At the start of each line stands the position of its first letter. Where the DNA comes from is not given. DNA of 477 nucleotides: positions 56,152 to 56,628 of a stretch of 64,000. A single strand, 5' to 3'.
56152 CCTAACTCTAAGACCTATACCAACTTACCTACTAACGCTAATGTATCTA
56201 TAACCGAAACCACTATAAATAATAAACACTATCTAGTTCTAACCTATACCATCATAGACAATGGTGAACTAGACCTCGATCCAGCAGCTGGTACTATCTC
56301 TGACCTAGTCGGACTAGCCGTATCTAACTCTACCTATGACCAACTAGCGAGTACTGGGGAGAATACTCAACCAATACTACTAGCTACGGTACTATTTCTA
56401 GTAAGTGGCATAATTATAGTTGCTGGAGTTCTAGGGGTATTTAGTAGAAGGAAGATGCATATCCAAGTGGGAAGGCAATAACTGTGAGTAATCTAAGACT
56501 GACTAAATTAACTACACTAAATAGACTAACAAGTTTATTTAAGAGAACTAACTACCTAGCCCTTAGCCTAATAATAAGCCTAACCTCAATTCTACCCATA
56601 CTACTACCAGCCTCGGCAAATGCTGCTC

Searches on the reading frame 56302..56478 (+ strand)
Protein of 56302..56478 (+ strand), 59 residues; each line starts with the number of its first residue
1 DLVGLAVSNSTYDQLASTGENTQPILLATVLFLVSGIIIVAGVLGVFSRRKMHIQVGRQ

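Call 77: search_protein_families(library=ncbifam, proteins=[window:56302-56478:+], max_evalue=10)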
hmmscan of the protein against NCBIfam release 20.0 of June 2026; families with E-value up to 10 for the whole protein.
seq(59 aa): 3 families
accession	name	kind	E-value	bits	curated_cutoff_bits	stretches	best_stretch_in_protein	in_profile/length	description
TIGR01167.1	LPXTG_anchor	domain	0.01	16.5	15.9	1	14-51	1-32/34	LPXTG cell wall anchor domain-containing protein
NF033777.1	M_group_A_cterm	equivalog_domain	0.06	13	400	1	10-50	179-215/218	M protein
NF038329.2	gly_rich_SclB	equivalog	0.12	11.3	325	1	9-49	402-438/442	LPXTG-anchored collagen-like adhesin Scl2/SclB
